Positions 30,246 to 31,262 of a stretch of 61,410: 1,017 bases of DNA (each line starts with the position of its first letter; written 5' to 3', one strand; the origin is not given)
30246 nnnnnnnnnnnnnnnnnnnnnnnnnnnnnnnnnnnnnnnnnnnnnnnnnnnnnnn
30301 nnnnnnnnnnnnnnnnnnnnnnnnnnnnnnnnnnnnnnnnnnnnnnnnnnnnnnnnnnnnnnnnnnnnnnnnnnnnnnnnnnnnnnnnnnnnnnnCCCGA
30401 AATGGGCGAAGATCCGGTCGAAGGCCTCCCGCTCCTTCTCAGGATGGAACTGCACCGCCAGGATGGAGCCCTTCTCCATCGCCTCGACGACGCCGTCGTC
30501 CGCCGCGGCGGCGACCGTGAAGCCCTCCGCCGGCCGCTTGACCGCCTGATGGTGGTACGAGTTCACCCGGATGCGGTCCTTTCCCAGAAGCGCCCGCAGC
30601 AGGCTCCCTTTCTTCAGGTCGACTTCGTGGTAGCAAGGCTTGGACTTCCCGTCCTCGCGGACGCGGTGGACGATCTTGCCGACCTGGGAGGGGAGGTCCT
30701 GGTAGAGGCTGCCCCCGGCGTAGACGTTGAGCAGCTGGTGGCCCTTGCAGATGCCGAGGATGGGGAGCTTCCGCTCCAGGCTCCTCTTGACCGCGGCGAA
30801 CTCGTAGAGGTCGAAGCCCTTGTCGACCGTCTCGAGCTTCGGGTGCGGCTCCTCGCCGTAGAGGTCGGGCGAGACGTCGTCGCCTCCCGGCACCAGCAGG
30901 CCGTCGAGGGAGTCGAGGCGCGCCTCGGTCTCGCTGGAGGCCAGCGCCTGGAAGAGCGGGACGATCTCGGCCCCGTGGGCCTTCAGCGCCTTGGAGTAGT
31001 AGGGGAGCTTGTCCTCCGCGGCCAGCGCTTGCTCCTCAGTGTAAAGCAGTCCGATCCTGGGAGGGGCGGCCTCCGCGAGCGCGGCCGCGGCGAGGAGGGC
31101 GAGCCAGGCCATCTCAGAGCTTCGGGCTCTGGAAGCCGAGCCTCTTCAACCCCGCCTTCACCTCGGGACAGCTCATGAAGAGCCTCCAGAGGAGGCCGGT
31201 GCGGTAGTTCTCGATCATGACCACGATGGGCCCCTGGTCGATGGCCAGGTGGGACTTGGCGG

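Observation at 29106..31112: Secreted GATase1 (peptidase C26)-GH15 fusion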

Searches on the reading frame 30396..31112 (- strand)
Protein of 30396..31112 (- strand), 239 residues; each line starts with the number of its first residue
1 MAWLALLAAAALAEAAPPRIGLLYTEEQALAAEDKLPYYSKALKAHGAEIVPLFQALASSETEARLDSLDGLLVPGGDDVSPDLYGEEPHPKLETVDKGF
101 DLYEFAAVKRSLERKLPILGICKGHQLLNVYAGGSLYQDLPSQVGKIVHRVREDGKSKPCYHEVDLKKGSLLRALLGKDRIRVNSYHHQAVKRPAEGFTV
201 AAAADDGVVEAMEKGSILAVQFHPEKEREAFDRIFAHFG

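Call 16: find_homologous_proteins(query=window:30396-31112:-, max_evalue=1e-10)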
Query seq(239 aa) (239 aa): 3325 proteins with E <= 1e-10 among 8000 candidates; the best 120 are listed.
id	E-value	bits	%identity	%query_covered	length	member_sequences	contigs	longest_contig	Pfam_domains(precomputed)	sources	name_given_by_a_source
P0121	1.9e-101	356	70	98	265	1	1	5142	PF07722.20,PF00117.35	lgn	-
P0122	1.0e-81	292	59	95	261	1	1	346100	PF07722.20,PF00117.35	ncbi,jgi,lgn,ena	ncbi:MAG: gamma-glutamyl-gamma-aminobutyrate hydrolase family protein [Elusimicrobiales bacterium]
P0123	5.3e-78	280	57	97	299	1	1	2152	PF07722.20,PF00117.35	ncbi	-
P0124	1.7e-74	268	56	93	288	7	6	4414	PF07722.20,PF00117.35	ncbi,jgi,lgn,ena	-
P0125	2.1e-73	265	55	93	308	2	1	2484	PF07722.20,PF00117.35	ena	-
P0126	2.8e-73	264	55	93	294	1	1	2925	PF07722.20,PF00117.35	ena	-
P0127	1.1e-69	253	54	93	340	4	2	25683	PF07722.20,PF00117.35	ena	-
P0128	7.4e-58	214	48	98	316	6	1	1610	PF07722.20,PF00117.35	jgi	jgi:putative glutamine amidotransferase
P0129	2.7e-57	212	46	97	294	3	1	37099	PF07722.20,PF00117.35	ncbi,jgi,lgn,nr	ncbi:gamma-glutamyl-gamma-aminobutyrate hydrolase family protein [Candidatus Ozemobacteraceae bacter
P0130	4.5e-57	211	48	92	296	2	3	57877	PF07722.20,PF00117.35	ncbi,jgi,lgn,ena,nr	ncbi:MAG TPA: gamma-glutamyl-gamma-aminobutyrate hydrolase family protein [Candidatus Ozemobacterace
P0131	1.0e-56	210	48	93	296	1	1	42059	PF07722.20,PF00117.35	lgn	-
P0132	2.4e-56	209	47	93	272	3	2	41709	PF07722.20,PF00117.35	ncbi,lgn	-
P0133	1.1e-55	207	47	94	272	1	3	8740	PF07722.20,PF00117.35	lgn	-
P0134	1.2e-55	207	46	96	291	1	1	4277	PF07722.20,PF00117.35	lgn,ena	-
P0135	8.6e-55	204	45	93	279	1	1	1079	PF07722.20,PF00117.35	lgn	-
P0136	9.6e-54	200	47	94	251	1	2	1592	PF07722.20,PF00117.35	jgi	-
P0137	1.5e-53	200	48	95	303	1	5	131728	PF07722.20,PF00117.35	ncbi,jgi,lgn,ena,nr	ncbi:MAG TPA: gamma-glutamyl-gamma-aminobutyrate hydrolase family protein [Candidatus Hydrogenedente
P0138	5.6e-53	198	46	93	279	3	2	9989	PF07722.20,PF00117.35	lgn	-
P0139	7.4e-53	198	46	92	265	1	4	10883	PF07722.20,PF00117.35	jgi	jgi:putative glutamine amidotransferase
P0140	9.7e-52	194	45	98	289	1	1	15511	PF07722.20,PF00117.35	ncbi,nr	ncbi:MAG: gamma-glutamyl-gamma-aminobutyrate hydrolase family protein [bacterium]|nr:gamma-glutamyl-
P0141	1.3e-51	193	49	92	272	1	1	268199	PF07722.20,PF00117.35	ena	-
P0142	2.1e-51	193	45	95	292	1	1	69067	PF07722.20,PF00117.35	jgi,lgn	jgi:putative glutamine amidotransferase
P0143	2.6e-51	192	45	92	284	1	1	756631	PF07722.20,PF00117.35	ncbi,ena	-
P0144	1.4e-50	190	43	98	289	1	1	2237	PF07722.20,PF00117.35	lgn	-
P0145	1.5e-50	190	43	97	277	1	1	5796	PF07722.20,PF00117.35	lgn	-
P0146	1.1e-49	187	46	93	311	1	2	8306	PF07722.20,PF00117.35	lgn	-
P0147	1.1e-49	187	44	95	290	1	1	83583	PF07722.20,PF00117.35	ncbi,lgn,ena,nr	ncbi:MAG: gamma-glutamyl-gamma-aminobutyrate hydrolase family protein [Candidatus Riflebacteria bact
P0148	4.2e-49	185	45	100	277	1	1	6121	PF07722.20,PF00117.35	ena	-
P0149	1.2e-48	184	42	100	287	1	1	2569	PF07722.20,PF00117.35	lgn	-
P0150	2.6e-48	183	42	99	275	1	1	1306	PF07722.20,PF00117.35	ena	-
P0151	7.5e-48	181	43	92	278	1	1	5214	PF07722.20,PF00117.35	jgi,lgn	jgi:putative glutamine amidotransferase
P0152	2.0e-47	180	43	94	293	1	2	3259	PF07722.20,PF00117.35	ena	-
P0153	2.9e-47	179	45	88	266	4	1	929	PF07722.20,PF00117.35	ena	-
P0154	5.1e-47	178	43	90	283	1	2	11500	PF07722.20,PF00117.35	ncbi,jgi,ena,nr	ncbi:MAG TPA: gamma-glutamyl-gamma-aminobutyrate hydrolase family protein [Candidatus Ozemobacterace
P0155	8.6e-45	171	43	92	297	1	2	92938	PF07722.20,PF00117.35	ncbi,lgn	-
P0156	1.2e-44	171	44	92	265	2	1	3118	PF07722.20,PF00117.35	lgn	-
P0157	1.5e-44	170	40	90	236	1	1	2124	PF07722.20,PF00117.35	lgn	-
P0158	2.2e-44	170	47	87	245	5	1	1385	PF07722.20,PF00117.35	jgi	jgi:putative glutamine amidotransferase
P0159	3.3e-44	169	51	74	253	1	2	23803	PF07722.20,PF00117.35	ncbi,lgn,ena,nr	ncbi:TPA: gamma-glutamyl-gamma-aminobutyrate hydrolase family protein [Candidatus Poribacteria bacte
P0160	4.3e-44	169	41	100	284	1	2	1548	PF07722.20,PF00117.35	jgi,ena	-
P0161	2.7e-43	166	44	85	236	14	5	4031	PF07722.20,PF00117.35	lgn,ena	-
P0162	3.0e-43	166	47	78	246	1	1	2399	PF07722.20,PF00117.35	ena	-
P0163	3.4e-43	166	49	74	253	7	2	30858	PF07722.20,PF00117.35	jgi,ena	-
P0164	6.9e-43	165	49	78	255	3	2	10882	PF07722.20,PF00117.35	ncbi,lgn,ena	-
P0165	1.3e-42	164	50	69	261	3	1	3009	PF07722.20,PF00117.35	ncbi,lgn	-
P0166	2.4e-42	163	38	98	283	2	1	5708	PF07722.20,PF00117.35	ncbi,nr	ncbi:MAG: gamma-glutamyl-gamma-aminobutyrate hydrolase family protein [bacterium]|nr:gamma-glutamyl-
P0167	4.2e-42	162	48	78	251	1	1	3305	PF07722.20,PF00117.35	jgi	jgi:gamma-glutamyl-gamma-aminobutyrate hydrolase PuuD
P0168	5.5e-42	162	44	92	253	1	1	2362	PF07722.20,PF00117.35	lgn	-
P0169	8.1e-42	161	49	67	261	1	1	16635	PF07722.20,PF00117.35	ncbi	-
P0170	8.2e-42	161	52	62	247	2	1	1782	PF07722.20,PF00117.35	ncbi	-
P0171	9.4e-42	161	44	67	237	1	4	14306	PF07722.20,PF00117.35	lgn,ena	-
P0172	1.0e-41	161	50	67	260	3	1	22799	PF07722.20,PF00117.35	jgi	jgi:putative glutamine amidotransferase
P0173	1.0e-41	161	44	87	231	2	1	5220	PF07722.20,PF00117.35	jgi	-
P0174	1.1e-41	161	46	75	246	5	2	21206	PF07722.20,PF00117.35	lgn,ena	-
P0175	1.6e-41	160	44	87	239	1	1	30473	PF07722.20,PF00117.35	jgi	-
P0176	2.0e-41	160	46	79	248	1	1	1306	PF07722.20,PF00117.35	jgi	-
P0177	2.3e-41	160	48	74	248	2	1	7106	PF07722.20,PF00117.35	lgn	-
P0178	3.3e-41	159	48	78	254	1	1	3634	PF07722.20,PF00117.35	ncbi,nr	ncbi:MAG: putative glutamine amidotransferase [Chloroflexota bacterium]|nr:putative glutamine amidot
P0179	3.4e-41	159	42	83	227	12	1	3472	PF07722.20,PF00117.35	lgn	-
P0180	3.5e-41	159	41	100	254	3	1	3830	PF07722.20,PF00117.35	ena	-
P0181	4.1e-41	159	49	72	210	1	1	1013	PF07722.20,PF00117.35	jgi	jgi:putative glutamine amidotransferase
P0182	4.3e-41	159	43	84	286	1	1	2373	PF07722.20,PF00117.35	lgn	-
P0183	4.9e-41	159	42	92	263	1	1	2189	PF07722.20,PF00117.35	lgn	-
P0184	5.1e-41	159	45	90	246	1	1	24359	PF07722.20,PF00117.35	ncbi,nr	ncbi:MAG: gamma-glutamyl-gamma-aminobutyrate hydrolase family protein [Bacteroidales bacterium]|nr:g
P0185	5.7e-41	159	46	65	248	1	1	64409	PF07722.20,PF00117.35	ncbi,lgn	-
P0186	5.8e-41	159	48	78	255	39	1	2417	PF07722.20,PF00117.35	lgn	-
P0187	6.3e-41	158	52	68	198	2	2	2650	PF07722.20,PF00117.35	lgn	-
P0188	7.5e-41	158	47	69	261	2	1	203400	PF07722.20,PF00117.35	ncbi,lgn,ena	-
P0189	7.7e-41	158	49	70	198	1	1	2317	PF07722.20,PF00117.35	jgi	-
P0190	8.3e-41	158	41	100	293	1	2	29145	PF07722.20,PF00117.35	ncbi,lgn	-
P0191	9.2e-41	158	41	93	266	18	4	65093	PF07722.20,PF00117.35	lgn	-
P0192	9.7e-41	158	40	99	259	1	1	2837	PF07722.20,PF00117.35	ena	-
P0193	9.9e-41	158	39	92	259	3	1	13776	PF07722.20,PF00117.35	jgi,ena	-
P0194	1.0e-40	158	45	84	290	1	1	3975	PF07722.20,PF00117.35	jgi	jgi:putative glutamine amidotransferase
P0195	1.1e-40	158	49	69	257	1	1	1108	PF07722.20,PF00117.35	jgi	jgi:putative glutamine amidotransferase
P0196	2.0e-40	157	45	87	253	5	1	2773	PF07722.20,PF00117.35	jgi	jgi:putative glutamine amidotransferase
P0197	2.1e-40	157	41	100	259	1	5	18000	PF07722.20,PF00117.35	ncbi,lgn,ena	-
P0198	2.1e-40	157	42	85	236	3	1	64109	PF07722.20,PF00117.35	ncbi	-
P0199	2.2e-40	157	43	92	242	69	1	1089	PF07722.20,PF00117.35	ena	-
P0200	2.3e-40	157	46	79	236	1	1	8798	PF07722.20,PF00117.35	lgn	-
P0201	3.1e-40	156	43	78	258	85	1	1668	PF07722.20,PF00117.35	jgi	jgi:putative glutamine amidotransferase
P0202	3.5e-40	156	42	86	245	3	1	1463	PF07722.20,PF00117.35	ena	-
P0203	3.9e-40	156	47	74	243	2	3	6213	PF07722.20,PF00117.35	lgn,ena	-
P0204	4.0e-40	156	46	71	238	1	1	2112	PF07722.20,PF00117.35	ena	-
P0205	4.3e-40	156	43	94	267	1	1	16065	PF07722.20,PF00117.35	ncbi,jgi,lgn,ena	-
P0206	4.6e-40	156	41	92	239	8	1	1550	PF07722.20,PF00117.35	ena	-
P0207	5.1e-40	156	52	72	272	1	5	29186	PF07722.20,PF00117.35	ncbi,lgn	-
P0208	5.3e-40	155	45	85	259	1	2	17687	PF07722.20,PF00117.35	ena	-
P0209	5.5e-40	155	46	69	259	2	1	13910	PF07722.20,PF00117.35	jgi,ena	-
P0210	5.9e-40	155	40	94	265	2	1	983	PF07722.20,PF00117.35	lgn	-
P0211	6.3e-40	155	49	73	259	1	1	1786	PF07722.20,PF00117.35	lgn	-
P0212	6.4e-40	155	46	72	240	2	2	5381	PF07722.20,PF00117.35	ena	-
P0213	7.1e-40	155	46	80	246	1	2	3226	PF07722.20,PF00117.35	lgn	-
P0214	7.4e-40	155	43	89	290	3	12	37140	PF07722.20,PF00117.35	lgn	-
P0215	7.7e-40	155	42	91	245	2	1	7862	PF07722.20,PF00117.35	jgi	-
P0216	7.9e-40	155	47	62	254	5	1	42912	PF07722.20,PF00117.35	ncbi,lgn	-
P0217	1.0e-39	155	44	84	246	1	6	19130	PF07722.20,PF00117.35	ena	-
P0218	1.0e-39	155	48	62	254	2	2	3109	PF07722.20,PF00117.35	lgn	-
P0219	1.0e-39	155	41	84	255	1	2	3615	PF07722.20,PF00117.35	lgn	-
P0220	1.6e-39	154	42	92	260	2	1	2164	PF07722.20,PF00117.35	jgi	jgi:putative glutamine amidotransferase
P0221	1.6e-39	154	46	69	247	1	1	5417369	PF07722.20,PF00117.35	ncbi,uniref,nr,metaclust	ncbi:gamma-glutamyl-gamma-aminobutyrate hydrolase family protein [Paenibacillus sp. GP183]|uniref:ga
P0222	1.6e-39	154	47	72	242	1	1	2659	PF07722.20,PF00117.35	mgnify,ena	mgnify:FL=1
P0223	1.6e-39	154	42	79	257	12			PF07722.20,PF00117.35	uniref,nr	uniref:Gamma-glutamyl-gamma-aminobutyrate hydrolase n=1 Tax=Thermogemmatispora argillosa TaxID=20452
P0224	1.9e-39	154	43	87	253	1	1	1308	PF07722.20,PF00117.35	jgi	jgi:putative glutamine amidotransferase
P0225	2.3e-39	153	47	72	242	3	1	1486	PF07722.20,PF00117.35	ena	-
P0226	2.5e-39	153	39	93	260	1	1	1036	PF07722.20,PF00117.35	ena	-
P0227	2.6e-39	153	44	82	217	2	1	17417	PF07722.20,PF00117.35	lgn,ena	-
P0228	2.8e-39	153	47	72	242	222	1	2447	PF07722.20,PF00117.35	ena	-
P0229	2.9e-39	153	46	78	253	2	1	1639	PF07722.20,PF00117.35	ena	-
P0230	3.2e-39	153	43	84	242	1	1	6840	PF07722.20,PF00117.35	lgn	-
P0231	4.6e-39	152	45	77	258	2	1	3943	PF07722.20,PF00117.35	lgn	-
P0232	4.6e-39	152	39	100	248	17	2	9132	PF07722.20,PF00117.35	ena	-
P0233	6.4e-39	152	49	74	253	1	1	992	PF07722.20,PF00117.35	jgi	jgi:putative glutamine amidotransferase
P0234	7.5e-39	152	43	92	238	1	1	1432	PF07722.20,PF00117.35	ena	-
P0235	7.8e-39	152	43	92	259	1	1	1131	PF07722.20,PF00117.35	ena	-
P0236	8.8e-39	151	48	84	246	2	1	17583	PF07722.20,PF00117.35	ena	-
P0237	8.9e-39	151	42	84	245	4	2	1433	PF07722.20,PF00117.35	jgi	jgi:putative glutamine amidotransferase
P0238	8.9e-39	151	45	82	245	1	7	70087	PF07722.20,PF00117.35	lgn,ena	-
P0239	9.3e-39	151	39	93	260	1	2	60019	PF07722.20,PF00117.35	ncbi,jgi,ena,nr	ncbi:MAG: gamma-glutamyl-gamma-aminobutyrate hydrolase family protein [Bacteroidales bacterium]|nr:g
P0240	1.0e-38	151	50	66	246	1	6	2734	PF07722.20,PF00117.35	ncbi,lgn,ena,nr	ncbi:MAG: gamma-glutamyl-gamma-aminobutyrate hydrolase family protein [Fretibacterium sp.]|nr:gamma-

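Call 20: find_encoding_contigs(protein=P0122, flank=10000, max_places=2)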
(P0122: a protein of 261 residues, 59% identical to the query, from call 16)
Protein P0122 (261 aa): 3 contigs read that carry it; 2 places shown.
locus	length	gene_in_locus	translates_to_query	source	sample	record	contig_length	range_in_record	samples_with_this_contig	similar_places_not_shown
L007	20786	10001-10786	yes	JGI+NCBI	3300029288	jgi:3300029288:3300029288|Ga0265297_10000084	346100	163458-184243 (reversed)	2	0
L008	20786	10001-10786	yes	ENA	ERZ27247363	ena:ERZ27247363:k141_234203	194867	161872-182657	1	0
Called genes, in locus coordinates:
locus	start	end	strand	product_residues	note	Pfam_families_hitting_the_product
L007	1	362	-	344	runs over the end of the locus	PF04055:Radical_SAM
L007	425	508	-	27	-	-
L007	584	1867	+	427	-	PF13424:TPR_12 (faint), PF13174:TPR_6 (faint)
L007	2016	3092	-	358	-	PF07719:TPR_2 (faint), PF12895:ANAPC3 (faint), PF13428:TPR_14 (faint), PF13371:TPR_9 (faint), PF13432:TPR_16, PF14559:TPR_19 (faint), PF13431:TPR_17 (faint), PF13432:TPR_16 (weak)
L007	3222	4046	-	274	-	PF13489:Methyltransf_23, PF06325:PrmA (weak), PF08241:Methyltransf_11, PF08242:Methyltransf_12, PF13649:Methyltransf_25, PF13847:Methyltransf_31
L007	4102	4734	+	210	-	PF01618:MotA_ExbB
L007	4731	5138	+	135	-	PF02472:ExbD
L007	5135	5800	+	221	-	PF13103:TonB_2, PF03544:TonB_C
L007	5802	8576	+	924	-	PF04932:Wzy_C, PF00515:TPR_1 (faint), PF07719:TPR_2 (faint), PF13428:TPR_14 (faint), PF13414:TPR_11 (faint), PF14559:TPR_19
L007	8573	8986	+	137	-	-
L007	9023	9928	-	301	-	-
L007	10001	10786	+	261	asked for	PF07722:Peptidase_C26, PF00117:GATase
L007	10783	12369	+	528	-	PF20604:DUF6798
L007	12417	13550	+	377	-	PF00155:Aminotran_1_2, PF00266:Aminotran_5 (weak), PF01041:DegT_DnrJ_EryC1, PF01053:Cys_Met_Meta_PP, PF01212:Beta_elim_lyase (weak)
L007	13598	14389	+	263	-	PF00512:HisKA (weak), PF02518:HATPase_c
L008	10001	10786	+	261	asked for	PF07722:Peptidase_C26, PF00117:GATase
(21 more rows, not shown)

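Call 21: find_encoding_contigs(protein=P0121, flank=6000, max_places=2)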
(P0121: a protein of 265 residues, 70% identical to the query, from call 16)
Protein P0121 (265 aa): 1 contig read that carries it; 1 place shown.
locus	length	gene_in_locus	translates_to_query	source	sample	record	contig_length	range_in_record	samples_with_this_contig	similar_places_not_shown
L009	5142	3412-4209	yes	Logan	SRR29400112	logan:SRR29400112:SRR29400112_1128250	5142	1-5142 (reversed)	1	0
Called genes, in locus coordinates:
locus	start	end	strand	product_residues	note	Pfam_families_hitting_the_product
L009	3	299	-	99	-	?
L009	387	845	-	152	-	PF11396:PepSY_like (faint)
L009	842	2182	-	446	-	-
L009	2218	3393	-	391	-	PF00089:Trypsin, PF13365:Trypsin_2, PF13180:PDZ_2, PF17820:PDZ_6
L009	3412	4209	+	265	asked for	PF07722:Peptidase_C26, PF00117:GATase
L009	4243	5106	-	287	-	-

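Call 26: search_solved_structures(query=window:30396-31112:-, max_evalue=1e-10, show_alignments=3)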
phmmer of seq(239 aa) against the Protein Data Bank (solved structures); distinct sequences matched with E-value up to 1e-10: 5.
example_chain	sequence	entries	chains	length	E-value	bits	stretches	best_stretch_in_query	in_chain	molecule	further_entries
3fij_A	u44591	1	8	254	1.1e-26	97.1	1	65-226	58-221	Lin1909 protein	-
6vtv_A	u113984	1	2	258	4.2e-23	85.4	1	40-228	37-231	Gamma-glutamyl-gamma-aminobutyrate hydrolase PuuD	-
7d4r_A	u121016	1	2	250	4.8e-20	75.3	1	45-227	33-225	Probable glutamine amidotransferase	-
7d53_A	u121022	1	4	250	4.2e-19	72.3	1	45-226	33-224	Probable glutamine amidotransferase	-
7d50_A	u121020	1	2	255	4.4e-19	72.2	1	45-226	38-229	Probable glutamine amidotransferase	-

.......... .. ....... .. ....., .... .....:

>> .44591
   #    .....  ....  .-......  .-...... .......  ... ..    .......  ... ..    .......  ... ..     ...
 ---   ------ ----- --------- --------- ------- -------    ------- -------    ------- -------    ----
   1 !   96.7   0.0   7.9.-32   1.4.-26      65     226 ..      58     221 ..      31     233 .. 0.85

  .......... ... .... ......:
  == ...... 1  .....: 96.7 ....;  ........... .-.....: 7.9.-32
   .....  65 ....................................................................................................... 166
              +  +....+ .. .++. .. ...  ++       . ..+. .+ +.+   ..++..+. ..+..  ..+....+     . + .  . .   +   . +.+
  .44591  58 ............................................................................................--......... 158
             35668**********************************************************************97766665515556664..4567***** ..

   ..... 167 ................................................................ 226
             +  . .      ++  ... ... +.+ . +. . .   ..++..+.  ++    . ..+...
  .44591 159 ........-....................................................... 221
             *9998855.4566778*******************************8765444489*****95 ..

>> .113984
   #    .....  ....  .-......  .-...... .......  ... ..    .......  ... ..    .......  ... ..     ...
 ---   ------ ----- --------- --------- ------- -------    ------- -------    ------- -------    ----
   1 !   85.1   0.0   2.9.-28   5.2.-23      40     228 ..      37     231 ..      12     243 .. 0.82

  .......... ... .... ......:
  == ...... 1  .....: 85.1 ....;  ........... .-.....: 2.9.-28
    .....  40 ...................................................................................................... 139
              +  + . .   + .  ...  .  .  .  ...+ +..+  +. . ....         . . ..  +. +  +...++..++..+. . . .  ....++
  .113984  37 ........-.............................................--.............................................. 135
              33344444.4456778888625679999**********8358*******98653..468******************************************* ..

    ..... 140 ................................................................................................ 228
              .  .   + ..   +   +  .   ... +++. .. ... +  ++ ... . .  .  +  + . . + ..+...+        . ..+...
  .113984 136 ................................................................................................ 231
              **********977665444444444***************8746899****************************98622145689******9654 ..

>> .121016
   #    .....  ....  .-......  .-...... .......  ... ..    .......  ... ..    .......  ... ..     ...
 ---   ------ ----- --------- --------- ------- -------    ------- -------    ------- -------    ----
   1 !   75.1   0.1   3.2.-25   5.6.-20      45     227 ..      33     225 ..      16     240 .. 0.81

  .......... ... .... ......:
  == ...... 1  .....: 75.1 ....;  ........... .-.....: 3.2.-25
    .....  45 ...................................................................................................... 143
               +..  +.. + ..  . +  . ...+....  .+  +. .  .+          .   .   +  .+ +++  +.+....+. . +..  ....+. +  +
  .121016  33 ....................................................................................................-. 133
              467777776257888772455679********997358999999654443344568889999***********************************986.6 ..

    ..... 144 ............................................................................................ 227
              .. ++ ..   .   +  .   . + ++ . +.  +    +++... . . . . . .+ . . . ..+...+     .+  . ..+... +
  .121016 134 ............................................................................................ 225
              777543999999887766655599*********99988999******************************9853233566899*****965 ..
